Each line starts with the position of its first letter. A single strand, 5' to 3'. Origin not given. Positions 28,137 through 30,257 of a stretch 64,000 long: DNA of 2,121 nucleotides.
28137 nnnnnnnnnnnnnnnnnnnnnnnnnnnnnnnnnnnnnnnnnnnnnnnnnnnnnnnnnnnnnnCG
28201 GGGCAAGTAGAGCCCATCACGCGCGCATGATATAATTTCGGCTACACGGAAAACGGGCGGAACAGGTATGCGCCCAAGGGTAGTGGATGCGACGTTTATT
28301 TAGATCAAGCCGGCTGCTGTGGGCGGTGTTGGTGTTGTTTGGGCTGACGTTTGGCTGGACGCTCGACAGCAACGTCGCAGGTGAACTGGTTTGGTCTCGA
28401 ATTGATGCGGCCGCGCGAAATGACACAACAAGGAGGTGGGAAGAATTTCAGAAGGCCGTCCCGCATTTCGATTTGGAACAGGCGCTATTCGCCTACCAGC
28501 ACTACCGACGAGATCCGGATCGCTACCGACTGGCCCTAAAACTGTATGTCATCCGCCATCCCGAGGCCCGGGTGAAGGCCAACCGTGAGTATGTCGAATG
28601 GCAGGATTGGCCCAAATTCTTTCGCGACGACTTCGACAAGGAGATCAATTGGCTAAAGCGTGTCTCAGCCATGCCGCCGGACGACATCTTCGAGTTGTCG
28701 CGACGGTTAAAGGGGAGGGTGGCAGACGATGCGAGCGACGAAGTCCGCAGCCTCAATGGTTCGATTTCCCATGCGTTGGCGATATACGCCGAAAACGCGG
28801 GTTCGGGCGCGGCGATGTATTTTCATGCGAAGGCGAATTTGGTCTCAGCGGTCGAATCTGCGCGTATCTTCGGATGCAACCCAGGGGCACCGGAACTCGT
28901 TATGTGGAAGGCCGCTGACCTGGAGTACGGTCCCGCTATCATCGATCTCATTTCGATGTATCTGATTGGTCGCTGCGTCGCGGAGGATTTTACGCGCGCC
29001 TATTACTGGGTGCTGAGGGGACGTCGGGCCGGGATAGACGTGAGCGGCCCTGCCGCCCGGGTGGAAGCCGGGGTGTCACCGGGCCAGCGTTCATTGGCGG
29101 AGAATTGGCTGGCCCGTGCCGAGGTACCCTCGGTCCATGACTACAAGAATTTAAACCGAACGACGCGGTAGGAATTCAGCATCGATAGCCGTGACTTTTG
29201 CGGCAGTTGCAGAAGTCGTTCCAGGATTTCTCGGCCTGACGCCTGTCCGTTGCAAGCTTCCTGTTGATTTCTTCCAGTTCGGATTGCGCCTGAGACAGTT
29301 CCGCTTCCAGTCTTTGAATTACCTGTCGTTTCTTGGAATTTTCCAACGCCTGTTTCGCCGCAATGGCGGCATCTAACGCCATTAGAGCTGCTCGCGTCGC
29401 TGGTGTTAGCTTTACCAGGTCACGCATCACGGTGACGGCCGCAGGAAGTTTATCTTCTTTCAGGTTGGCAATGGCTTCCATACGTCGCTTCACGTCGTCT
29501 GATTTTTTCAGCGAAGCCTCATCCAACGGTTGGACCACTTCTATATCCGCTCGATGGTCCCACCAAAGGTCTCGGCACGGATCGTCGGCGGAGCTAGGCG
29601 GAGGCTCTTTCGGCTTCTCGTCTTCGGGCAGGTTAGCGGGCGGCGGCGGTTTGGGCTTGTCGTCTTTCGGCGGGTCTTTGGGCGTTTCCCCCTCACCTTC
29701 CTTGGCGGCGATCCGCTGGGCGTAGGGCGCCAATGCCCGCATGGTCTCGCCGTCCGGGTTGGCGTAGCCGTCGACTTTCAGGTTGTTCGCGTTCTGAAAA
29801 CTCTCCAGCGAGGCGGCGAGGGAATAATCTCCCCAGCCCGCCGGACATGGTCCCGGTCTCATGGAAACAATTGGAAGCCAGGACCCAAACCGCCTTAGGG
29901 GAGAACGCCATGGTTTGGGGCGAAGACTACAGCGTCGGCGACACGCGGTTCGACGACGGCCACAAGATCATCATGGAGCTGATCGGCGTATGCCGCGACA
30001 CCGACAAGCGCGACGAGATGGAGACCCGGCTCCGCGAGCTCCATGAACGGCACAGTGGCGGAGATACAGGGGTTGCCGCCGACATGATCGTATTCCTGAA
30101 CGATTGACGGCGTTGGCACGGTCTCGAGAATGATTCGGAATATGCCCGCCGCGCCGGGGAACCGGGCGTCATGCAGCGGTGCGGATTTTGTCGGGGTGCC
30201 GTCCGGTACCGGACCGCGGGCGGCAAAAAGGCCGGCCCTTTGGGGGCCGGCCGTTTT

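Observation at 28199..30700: Low-GC islet of orphan and fragmentary genes embedded in a high-GC core region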

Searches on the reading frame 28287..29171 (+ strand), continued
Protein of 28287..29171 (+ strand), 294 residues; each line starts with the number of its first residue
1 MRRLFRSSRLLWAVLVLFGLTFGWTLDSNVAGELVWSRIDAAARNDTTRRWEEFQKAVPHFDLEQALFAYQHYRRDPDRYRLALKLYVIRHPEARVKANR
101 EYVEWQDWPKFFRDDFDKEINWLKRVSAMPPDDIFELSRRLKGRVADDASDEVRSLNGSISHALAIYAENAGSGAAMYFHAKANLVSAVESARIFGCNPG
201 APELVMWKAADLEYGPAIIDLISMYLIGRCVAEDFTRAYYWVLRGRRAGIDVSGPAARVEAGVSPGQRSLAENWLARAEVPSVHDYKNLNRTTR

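Call 68: find_encoding_contigs(protein=P0053, flank=5000, max_places=3)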
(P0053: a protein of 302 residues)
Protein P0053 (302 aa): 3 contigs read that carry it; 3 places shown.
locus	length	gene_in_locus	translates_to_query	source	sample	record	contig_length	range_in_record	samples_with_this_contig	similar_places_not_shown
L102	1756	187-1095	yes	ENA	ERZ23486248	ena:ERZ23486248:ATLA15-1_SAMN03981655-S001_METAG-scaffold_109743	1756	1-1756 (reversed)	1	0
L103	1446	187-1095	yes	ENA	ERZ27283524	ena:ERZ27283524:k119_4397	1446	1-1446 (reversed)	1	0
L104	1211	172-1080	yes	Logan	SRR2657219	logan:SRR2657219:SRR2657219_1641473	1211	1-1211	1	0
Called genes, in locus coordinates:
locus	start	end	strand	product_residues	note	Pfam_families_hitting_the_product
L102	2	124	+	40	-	?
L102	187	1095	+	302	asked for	-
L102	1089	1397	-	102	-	-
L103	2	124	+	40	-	?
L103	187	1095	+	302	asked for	-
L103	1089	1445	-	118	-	?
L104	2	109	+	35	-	?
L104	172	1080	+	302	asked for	-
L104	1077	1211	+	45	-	?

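Call 69: find_encoding_contigs(protein=P0064, flank=5000, max_places=3)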
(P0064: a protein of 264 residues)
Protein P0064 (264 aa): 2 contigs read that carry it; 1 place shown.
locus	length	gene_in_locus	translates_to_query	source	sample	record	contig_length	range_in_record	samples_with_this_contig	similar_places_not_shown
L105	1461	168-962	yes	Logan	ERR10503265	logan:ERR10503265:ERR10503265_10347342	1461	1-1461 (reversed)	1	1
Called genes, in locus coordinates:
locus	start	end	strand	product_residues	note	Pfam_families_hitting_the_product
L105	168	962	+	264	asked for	-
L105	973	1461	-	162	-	?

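Call 71: search_protein_families(library=phrogs, max_evalue=0.01, proteins=[window:28287-29171:+, P0005, P0060, L097:3248-4237:-, L098:749-1450:-])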
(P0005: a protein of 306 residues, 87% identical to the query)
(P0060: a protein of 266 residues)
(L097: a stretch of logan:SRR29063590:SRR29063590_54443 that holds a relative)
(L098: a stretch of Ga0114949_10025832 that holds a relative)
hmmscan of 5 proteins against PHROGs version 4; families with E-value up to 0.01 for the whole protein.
window:28287-29171:+ (294 aa): 0 families

P0005 (306 aa): 1 family
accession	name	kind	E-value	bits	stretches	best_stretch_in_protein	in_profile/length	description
phrog_2649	-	lysis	0.0081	17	0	53-106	182-230/261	endolysin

P0060 (266 aa): 1 family
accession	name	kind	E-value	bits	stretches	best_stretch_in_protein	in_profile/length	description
phrog_8741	-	unknown function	0.0032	17.8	1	180-230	131-181/380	-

L097:3248-4237:- (329 aa): 2 families
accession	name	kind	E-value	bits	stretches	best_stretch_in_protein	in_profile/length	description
phrog_1493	-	lysis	3e-05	24.4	1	69-127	243-300/394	endolysin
phrog_2649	-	lysis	0.0063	17.4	0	98-124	201-227/261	endolysin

L098:749-1450:- (234 aa): 1 family
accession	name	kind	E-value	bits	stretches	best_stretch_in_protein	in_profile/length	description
phrog_1244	-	unknown function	0.0025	18.3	0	89-127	39-77/157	-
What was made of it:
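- The PG_binding_1 domains resemble endolysin wall-binding modules (phrog_1493 at 3e-5 for the L097 partner, call 71).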

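Call 72: search_protein_families(library=padloc, max_evalue=0.01, proteins=[window:28287-29171:+, P0005, P0060, L097:3248-4237:-, L098:749-1450:-])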
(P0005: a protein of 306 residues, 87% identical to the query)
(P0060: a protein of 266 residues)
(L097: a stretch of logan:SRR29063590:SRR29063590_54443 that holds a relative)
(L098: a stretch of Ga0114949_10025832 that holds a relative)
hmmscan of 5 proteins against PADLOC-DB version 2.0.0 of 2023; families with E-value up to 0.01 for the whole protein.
window:28287-29171:+ (294 aa): 0 families

P0005 (306 aa): 0 families

P0060 (266 aa): 0 families

L097:3248-4237:- (329 aa): 0 families

L098:749-1450:- (234 aa): 1 family
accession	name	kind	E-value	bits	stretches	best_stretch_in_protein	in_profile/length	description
PDLC03859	LmuB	-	0.00059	17.2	1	88-222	351-482/611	-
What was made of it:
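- On Known anti-phage defence systems (PADLOC): One weak coiled-coil-type hit, LmuB at 5.9e-4, to the L098 partner only (call 72).
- Tried and rejected: Nothing meaningful (calls 71, 72).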

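Call 74: search_protein_families(library=pfam, max_evalue=0.05, proteins=[P0005, L097:3248-4237:-, L098:749-1450:-, L105:973-1461:-, P0060, P0054, P0053, P0072])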
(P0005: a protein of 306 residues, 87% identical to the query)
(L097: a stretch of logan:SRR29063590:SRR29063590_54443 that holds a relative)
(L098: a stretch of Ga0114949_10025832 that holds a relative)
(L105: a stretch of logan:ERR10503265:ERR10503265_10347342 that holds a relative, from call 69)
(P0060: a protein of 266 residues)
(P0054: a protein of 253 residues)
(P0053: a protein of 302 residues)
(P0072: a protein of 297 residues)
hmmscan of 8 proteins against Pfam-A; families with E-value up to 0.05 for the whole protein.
P0005 (306 aa): 1 family
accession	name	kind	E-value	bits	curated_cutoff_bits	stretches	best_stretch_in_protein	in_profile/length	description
PF01471.23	PG_binding_1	-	1.9e-06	28.4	23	1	54-106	4-52/57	Putative peptidoglycan binding domain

L097:3248-4237:- (329 aa): 3 families
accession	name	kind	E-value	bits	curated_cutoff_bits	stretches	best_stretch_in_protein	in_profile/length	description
PF01471.23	PG_binding_1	-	1.4e-09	38.5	23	1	72-126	1-51/57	Putative peptidoglycan binding domain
PF17383.7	kleA_kleC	-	0.013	16.3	25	1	276-319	18-61/76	Uncharacterized KorC regulated protein A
PF08614.16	ATG16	-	0.038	14.6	33.7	0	195-325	10-131/200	Autophagy protein 16 (ATG16)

L098:749-1450:- (234 aa): 8 families
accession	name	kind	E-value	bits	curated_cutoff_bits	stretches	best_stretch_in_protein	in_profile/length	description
PF15188.11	CCDC-167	-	0.0093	16.6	27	1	101-135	39-73/84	Coiled-coil domain-containing protein 167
PF17675.6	APG6_N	-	0.021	15.7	45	1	84-128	54-98/132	Apg6 coiled-coil region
PF05837.17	CENP-H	-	0.023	15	29.9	0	90-125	89-124/202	Centromere protein H (CENP-H)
PF13600.11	DUF4140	-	0.026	15.4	27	0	75-120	63-95/98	N-terminal domain of unknown function (DUF4140)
PF04977.20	DivIC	-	0.028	14.6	28.9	0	91-126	18-53/80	Septum formation initiator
PF14712.11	Snapin_Pallidin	-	0.036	15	29.6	0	88-131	11-53/89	Snapin/Pallidin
PF12699.13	phiKZ_IP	-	0.037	13.7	27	0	72-130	283-341/387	phiKZ-like phage internal head proteins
PF08614.16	ATG16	-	0.045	14.4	33.7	0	69-127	49-111/200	Autophagy protein 16 (ATG16)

L105:973-1461:- (162 aa): 4 families
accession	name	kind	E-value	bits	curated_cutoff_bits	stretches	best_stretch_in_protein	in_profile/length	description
PF04102.17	SlyX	-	0.0073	17.4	30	0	114-147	28-60/67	SlyX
PF06428.16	Sec2p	-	0.0086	16.5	28.5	0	21-52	33-64/92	GDP/GTP exchange factor Sec2p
PF07956.16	DUF1690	-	0.022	15.7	29.7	1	106-157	66-117/139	Protein of Unknown function (DUF1690)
PF04508.17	Pox_A_type_inc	-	0.031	14.6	21.4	0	118-133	2-17/23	Viral A-type inclusion protein repeat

P0060 (266 aa): 1 family
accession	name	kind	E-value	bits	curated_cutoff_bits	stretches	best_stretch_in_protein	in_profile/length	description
PF08238.18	Sel1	-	0.0049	17.9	30.7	0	205-229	11-35/36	Sel1 repeat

P0054 (253 aa): 1 family
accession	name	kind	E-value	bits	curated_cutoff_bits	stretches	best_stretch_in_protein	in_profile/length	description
PF08238.18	Sel1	-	0.0013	19.7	30.7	0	195-219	11-35/36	Sel1 repeat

P0053 (302 aa): 0 families

P0072 (297 aa): 0 families
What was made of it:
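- On PG_binding_1 domain proteins (Pfam PF01471): The full-length orthologue P0005 scores 28.4 bits and the L097 partner 38.5 bits (call 74).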

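Call 83: search_solved_structures(query=A4, max_evalue=0.01)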
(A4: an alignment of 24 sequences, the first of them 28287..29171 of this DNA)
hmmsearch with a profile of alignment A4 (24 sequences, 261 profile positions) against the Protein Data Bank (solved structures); distinct sequences matched with E-value up to 0.01: 23.
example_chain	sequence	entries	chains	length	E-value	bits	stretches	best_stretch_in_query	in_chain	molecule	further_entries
8sxq_A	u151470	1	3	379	3.7e-31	111.8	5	146-250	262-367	SEL-1 repeat protein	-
6ok3_A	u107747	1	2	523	3.7e-29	105.3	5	171-226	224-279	Sel1 repeat protein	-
6onw_A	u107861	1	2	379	2e-23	86.4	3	113-229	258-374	Sel1 repeat protein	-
4bwr_A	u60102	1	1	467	7.4e-23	84.6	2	146-227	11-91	PROTEIN CORRESPONDING TO LOCUS C5321 FROM CFT073 E.COLI STRAIN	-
6deh_A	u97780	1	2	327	5e-22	81.9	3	147-245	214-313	TPR repeat protein, protein-protein interaction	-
6orc_A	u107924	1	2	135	5.1e-12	49.1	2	179-224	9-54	Sel1 repeat protein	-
6if6_A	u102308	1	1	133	2.1e-10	43.8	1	155-257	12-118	Protein SflA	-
6ork_A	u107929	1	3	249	2.5e-09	40.2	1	179-222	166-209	Sel1 repeat protein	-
6ok0_A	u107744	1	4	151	8.8e-09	38.5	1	143-225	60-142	Sel1 repeat protein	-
6ur7_A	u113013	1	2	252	6e-08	35.7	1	133-222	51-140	Sel1 repeat family protein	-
5b26_A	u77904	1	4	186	6.6e-06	29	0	144-207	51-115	Protein sel-1 homolog 1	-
9og0_C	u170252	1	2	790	4.2e-05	26.4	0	135-207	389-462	Protein sel-1 homolog 1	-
8ket_C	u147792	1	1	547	4.7e-05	26.2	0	143-218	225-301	Protein sel-1 homolog 1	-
9uav_C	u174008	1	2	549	5.4e-05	26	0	143-218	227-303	Protein sel-1 homolog 1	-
9yfg_Ea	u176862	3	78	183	0.00015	24.6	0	169-211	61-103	Sodium-type flagellar protein MotX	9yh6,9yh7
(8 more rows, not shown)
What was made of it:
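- On Sel1 repeat proteins (Pfam PF08238): The family profile hits solved Sel1 proteins at 3.7e-31 over profile positions ~113-257 (call 83).
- Closest known: MotX/MotY of the Vibrio sodium-driven flagellar motor. Same: The family profile of the 294-aa protein matches MotX chains at E 1.5e-4 (call 83).
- Closest known: Solved bacterial Sel1-repeat proteins. Same: The C-terminal half of the family contains 2-3 Sel1 repeats, with profile E-values down to 3.7e-31 (call 83).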

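Call 84: search_solved_structures(query=A3, max_evalue=0.01)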
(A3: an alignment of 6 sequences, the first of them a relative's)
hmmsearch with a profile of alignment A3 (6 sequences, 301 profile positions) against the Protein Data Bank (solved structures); distinct sequences matched with E-value up to 0.01: 0.
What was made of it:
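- Tried and rejected: Nothing (call 84).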

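Call 85: find_related_loci(query=A8, collection=viral_contigs, flank=4000)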
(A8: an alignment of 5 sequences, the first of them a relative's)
Query A8 (253 aa) in viral_contigs; peptide patterns used: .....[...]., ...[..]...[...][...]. (x = any residue, [..] = any of these).
47 stretches matched a pattern; 1 encode a relative of the query (tblastn E <= 1e-3); 1 distinct loci.
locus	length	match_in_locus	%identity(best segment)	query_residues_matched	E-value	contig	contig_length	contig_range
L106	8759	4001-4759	99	1-253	4e-169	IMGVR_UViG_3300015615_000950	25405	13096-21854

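Call 86: find_related_loci(query=A3, collection=viral_contigs, flank=4000)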
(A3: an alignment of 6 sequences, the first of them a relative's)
Query A3 (306 aa) in viral_contigs; peptide patterns used: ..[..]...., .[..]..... (x = any residue, [..] = any of these).
315 stretches matched a pattern, but none encodes a relative of the query by tblastn (E <= 1e-3).
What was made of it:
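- Tried and rejected: No relative found (call 86).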

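Call 90: fold_search(model_id=the predicted structure, library=viral)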
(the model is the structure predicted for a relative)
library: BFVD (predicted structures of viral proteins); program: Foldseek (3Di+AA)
matches with E <= 10: 315; with E <= 0.001: 0
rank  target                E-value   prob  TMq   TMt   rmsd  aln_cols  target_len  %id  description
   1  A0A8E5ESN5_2          1.2e-01  0.57  0.23  0.11  21.2       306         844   16  Protein ORF131 [Anguillid herpesvirus 1]
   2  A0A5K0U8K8            1.5e-01  0.21  0.18  0.17  28.9       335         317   16  Uncharacterized protein [Yasminevirus sp. GU-2018]
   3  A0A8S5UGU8            1.8e-01  0.75  0.22  0.34  23.1       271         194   12  Uncharacterized protein [Myoviridae sp. ctshb19]
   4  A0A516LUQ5            1.9e-01  0.18  0.19  0.14  41.4       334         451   12  (no name in the UniProt tables at hand)
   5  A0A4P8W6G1            2.6e-01  0.15  0.17  0.18  24.4       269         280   10  (no name in the UniProt tables at hand)
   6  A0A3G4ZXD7            3.1e-01  0.54  0.25  0.10  26.5       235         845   12  Uncharacterized protein [Faunusvirus sp.]
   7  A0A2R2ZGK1            3.2e-01  0.16  0.19  0.18  27.4       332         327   10  (no name in the UniProt tables at hand)
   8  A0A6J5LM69            3.4e-01  0.44  0.26  0.32  29.1       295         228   10  Uncharacterized protein [uncultured Caudovirales phage]
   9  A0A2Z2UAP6            4.2e-01  0.18  0.16  0.15  40.8       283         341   12  Uncharacterized protein [Ralstonia phage RPSC1]
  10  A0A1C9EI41            4.4e-01  0.12  0.17  0.16  57.2       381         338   14  Uncharacterized protein [Rhodococcus phage ChewyVIII]
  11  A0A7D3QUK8            4.7e-01  0.75  0.24  0.44  18.3       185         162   14  Uncharacterized protein [Fadolivirus FV1/VV64]
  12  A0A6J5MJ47            5.2e-01  0.15  0.14  0.13  23.7       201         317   18  Scaffolding protein [uncultured Caudovirales phage]
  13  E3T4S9                5.4e-01  0.08  0.16  0.11  26.7       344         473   12  Uncharacterized protein [Cafeteria roenbergensis virus (strain BV-PW1)]
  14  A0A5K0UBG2            5.7e-01  0.60  0.25  0.13  16.8       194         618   13  Uncharacterized protein [Yasminevirus sp. GU-2018]
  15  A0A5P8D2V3            5.7e-01  0.25  0.15  0.10  16.3       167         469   14  (no name in the UniProt tables at hand)
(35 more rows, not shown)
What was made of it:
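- BFVD fold search finds nothing (call 90).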

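Call 91: search_protein_families(library=phrogs, max_evalue=0.001, proteins=[L106:1711-2685:-, L106:2697-3770:-])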
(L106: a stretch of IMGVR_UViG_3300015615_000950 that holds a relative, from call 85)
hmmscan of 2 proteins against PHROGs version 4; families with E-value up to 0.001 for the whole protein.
L106:1711-2685:- (324 aa): 2 families
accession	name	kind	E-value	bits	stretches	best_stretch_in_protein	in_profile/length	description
phrog_9953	-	head and packaging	2.7e-100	336.9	1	2-322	2-326/329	major head protein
phrog_14242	-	head and packaging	0.00035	20.4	1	147-282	217-343/396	major head protein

L106:2697-3770:- (357 aa): 0 families

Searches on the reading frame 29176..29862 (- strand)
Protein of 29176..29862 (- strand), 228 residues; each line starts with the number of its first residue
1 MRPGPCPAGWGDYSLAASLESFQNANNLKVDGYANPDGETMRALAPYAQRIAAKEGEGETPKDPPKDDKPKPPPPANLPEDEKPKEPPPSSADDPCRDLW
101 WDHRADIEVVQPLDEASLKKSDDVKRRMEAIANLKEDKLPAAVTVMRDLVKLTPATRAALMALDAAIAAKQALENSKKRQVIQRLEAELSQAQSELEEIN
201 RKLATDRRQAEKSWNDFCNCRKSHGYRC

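Call 5: search_protein_families(library=pfam, max_evalue=0.1, proteins=[window:29176-29862:-])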
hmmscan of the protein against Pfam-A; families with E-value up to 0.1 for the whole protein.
window:29176-29862:- (228 aa): 2 families
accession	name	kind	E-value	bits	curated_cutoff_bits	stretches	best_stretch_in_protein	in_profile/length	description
PF01471.23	PG_binding_1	-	0.0012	19.4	23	1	9-37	24-52/57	Putative peptidoglycan binding domain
PF05335.18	DUF745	-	0.0015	18.7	33.3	1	159-212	43-94/183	Protein of unknown function (DUF745)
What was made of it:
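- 29176..29862 (-): 5'-truncated remnant (228-aa ORF) of the partner gene. It keeps the C-terminal half of PG_binding_1, the Pro/Lys-rich linker, Cys96, the helical domain and the C-terminal Cys cluster. It has lost its native promoter, Shine-Dalgarno sequence, start codon and 75 codons. PG_binding_1 scores 19.4 bits, below the cut-off of 23, and covers only profile positions 24-52 of 57 (call 5).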

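Call 6: search_protein_families(library=ncbifam, max_evalue=0.1, proteins=[window:29176-29862:-])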
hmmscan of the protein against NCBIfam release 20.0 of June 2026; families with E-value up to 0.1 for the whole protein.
window:29176-29862:- (228 aa): 5 families
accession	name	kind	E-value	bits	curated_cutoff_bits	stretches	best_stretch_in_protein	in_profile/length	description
TIGR04526.1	predic_Ig_block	subfamily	0.0051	15.8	150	1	23-218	52-225/693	putative immunoglobulin-blocking virulence protein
NF046041.1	holin_NGO1622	hypoth_equivalog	0.012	16.1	75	1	158-225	15-80/89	NGO1622 family putative holin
NF045780.1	TrlF_fam_ATP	equivalog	0.035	12.8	350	1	109-222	564-682/944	TrlF family AAA-like ATPase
NF045487.1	ASRP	equivalog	0.044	12.4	300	1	120-212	133-222/593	archaea-specific SMC-related protein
NF045709.1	Amuc_1101_fam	equivalog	0.074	11.8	650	1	133-212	354-432/608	Amuc_1101 family PilM-like pilus complex protein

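Call 8: find_encoding_contigs(protein=window:29176-29862:-, flank=8000, max_places=8)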
Protein window:29176-29862:- (228 aa): no gene with exactly this product is on record in the collection.
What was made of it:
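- Tried and rejected: Nothing on record (call 8).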

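Call 71: search_protein_families(library=phrogs, max_evalue=0.01, proteins=[window:29176-29862:-])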
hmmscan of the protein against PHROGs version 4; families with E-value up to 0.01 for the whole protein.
window:29176-29862:- (228 aa): 0 families

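Call 72: search_protein_families(library=padloc, max_evalue=0.01, proteins=[window:29176-29862:-])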
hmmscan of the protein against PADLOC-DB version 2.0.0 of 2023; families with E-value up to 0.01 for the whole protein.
window:29176-29862:- (228 aa): 0 families

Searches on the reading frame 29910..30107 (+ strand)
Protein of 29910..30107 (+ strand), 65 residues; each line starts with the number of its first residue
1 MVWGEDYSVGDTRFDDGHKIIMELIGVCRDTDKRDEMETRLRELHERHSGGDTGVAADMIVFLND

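Call 5: search_protein_families(library=pfam, max_evalue=0.1, proteins=[window:29910-30107:+])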
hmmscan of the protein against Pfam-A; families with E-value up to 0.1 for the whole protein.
window:29910-30107:+ (65 aa): 0 families

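Call 6: search_protein_families(library=ncbifam, max_evalue=0.1, proteins=[window:29910-30107:+])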
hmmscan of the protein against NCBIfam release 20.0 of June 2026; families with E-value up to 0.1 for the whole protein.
window:29910-30107:+ (65 aa): 2 families
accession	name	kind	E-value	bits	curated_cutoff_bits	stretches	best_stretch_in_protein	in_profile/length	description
TIGR02481.1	hemeryth_dom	domain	0.0015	18.5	51.75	1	3-46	2-49/126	hemerythrin domain-containing protein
NF033749.1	bact_hemeryth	subfamily_domain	0.0016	18.5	84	1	1-41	2-47/129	bacteriohemerythrin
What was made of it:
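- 29910..30150 (+): Bacteriohemerythrin pseudogene. The 65-aa ORF ends at a TGA (30105-30107) that replaces Trp, and about 30 internal codons are missing. As it stands the ORF scores only E 1.5e-3 (call 6).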

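Call 55: search_solved_structures(query=window:29910-30107:+, max_evalue=10, show_alignments=2)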
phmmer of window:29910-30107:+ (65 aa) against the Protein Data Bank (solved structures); distinct sequences matched with E-value up to 10: 6.
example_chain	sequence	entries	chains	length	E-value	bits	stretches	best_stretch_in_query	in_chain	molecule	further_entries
6gcs_B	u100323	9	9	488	0.51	14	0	31-54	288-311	51-KDA PROTEIN (NUBM) | Subunit NUBM of NADH:Ubiquinone Oxidoreductase (Complex I) | NADH dehydrogenase [ubiquinone] flavoprotein 1, mitochondrial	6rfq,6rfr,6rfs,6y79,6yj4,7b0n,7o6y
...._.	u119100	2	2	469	1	13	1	27-55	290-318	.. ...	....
8b9z_F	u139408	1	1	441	1.2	12.8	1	16-55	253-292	NADH dehydrogenase [ubiquinone] flavoprotein 1, mitochondrial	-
8ba0_F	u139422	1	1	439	1.2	12.7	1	16-55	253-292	NADH dehydrogenase [ubiquinone] flavoprotein 1, mitochondrial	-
8esw_V1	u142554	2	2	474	1.4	12.6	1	16-55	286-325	NADH dehydrogenase [ubiquinone] flavoprotein 1, mitochondrial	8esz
4yy2_A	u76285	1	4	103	2.2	12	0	19-47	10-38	dTor_3x33L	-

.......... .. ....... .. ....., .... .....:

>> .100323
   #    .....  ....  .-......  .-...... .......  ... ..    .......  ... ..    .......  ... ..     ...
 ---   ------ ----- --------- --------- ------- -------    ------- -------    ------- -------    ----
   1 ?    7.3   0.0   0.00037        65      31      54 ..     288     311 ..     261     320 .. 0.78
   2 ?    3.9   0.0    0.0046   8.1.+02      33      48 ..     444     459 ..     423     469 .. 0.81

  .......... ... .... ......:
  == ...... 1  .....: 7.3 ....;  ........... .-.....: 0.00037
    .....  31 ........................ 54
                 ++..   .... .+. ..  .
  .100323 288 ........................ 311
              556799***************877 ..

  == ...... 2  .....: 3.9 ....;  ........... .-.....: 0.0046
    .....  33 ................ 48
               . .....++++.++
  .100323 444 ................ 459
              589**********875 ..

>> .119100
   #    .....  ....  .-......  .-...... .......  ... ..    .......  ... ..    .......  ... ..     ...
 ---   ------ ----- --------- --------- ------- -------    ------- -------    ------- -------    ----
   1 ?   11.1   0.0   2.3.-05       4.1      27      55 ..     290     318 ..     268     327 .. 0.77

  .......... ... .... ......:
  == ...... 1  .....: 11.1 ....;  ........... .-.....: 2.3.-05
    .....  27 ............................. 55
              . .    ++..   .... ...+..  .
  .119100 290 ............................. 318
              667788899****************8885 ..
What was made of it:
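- Tried and rejected: Only chance hits (call 55).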
